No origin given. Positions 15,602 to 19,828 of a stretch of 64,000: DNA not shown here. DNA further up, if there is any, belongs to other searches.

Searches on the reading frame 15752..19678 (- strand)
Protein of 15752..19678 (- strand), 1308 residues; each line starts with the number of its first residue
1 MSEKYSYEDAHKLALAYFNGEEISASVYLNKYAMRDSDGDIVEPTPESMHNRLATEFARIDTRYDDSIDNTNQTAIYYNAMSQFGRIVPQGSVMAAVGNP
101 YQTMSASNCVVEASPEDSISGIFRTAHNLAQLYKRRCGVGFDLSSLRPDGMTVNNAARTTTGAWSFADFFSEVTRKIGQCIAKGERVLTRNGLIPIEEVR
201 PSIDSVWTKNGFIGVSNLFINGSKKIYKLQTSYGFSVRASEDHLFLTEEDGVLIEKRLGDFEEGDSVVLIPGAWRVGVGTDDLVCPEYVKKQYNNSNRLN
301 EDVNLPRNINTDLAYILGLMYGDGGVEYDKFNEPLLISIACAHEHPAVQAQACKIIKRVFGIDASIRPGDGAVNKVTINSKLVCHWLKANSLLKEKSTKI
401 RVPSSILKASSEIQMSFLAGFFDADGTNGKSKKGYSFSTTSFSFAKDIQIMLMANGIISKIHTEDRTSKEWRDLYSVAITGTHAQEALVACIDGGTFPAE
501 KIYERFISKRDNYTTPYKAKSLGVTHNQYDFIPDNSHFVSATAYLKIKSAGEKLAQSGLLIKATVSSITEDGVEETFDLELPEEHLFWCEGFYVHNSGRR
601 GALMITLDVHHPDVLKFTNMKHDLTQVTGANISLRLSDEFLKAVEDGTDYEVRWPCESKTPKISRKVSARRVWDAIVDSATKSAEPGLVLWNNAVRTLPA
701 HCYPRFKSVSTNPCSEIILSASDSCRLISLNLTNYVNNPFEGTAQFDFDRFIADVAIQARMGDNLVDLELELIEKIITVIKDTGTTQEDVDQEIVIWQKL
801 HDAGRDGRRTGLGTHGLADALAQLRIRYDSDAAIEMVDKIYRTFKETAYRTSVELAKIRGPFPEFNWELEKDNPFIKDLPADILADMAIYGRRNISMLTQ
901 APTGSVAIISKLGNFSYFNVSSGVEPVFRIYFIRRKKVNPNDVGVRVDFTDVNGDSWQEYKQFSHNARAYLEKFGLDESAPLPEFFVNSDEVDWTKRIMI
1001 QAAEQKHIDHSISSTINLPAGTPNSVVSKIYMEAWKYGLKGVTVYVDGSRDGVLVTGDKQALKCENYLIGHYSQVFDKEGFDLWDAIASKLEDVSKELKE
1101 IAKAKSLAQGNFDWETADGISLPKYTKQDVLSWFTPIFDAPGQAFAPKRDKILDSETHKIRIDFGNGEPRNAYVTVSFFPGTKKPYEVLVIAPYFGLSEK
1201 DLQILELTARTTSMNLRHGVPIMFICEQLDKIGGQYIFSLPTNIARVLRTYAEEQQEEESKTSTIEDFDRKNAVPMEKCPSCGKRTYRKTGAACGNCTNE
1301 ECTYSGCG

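Call 40: search_protein_families(library=pfam, proteins=[window:15752-19678:-], max_evalue=0.001)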
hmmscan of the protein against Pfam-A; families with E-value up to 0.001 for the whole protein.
window:15752-19678:- (1308 aa): 6 families
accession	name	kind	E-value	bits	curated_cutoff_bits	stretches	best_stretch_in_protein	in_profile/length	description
PF02867.20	Ribonuc_red_lgC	-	2.3e-77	261.3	23.9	2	597-1045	74-523/523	Ribonucleotide reductase, barrel domain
PF14528.11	LAGLIDADG_3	-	1.7e-15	57.5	22.5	1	413-486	2-75/82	LAGLIDADG-like domain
PF14890.11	Intein_splicing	-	4.5e-09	36.7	35.8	1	215-596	38-155/155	Intein splicing domain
PF12637.14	TSCPD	-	3e-07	31.1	22.8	1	1170-1251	14-87/88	TSCPD domain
PF00317.26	Ribonuc_red_lgN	-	1.6e-06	28.5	28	1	22-98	5-73/77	Ribonucleotide reductase, all-alpha domain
PF05204.19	Hom_end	-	0.00096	19.7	21.1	0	402-487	2-92/110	Homing endonuclease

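Call 41: search_protein_families(library=phrogs, proteins=[window:15752-19678:-], max_evalue=0.001)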
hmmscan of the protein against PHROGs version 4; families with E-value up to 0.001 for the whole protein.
window:15752-19678:- (1308 aa): 9 families
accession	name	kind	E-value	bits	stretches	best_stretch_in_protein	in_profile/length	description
phrog_84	-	DNA, RNA and nucleotide metabolism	3.7e-91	307.6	2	596-1305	350-971/975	ribonucleoside-diphosphate reductase large subunit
phrog_367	-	DNA, RNA and nucleotide metabolism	3.8e-25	89.2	1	596-1047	279-651/701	ribonucleotide reductase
phrog_3844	-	moron, auxiliary metabolic gene and host takeover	1.8e-22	80.9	1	724-1047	161-430/451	NrdA-like aerobic NDP reductase large subunit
phrog_3987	-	DNA, RNA and nucleotide metabolism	2.1e-14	54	1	27-170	148-282/467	ribonucleotide reductase large subunit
phrog_4645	-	DNA, RNA and nucleotide metabolism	2.2e-10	41.2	1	302-485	97-278/308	endonuclease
phrog_9666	-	unknown function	2.4e-09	37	1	338-468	204-333/779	-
phrog_17415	-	head and packaging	7.8e-08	31.8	0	168-273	176-286/940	terminase large subunit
phrog_30939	-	DNA, RNA and nucleotide metabolism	4.3e-05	22.5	0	85-180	479-569/977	ribonucleotide reductase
phrog_30356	-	DNA, RNA and nucleotide metabolism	0.00035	19.8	0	398-465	569-638/823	helicase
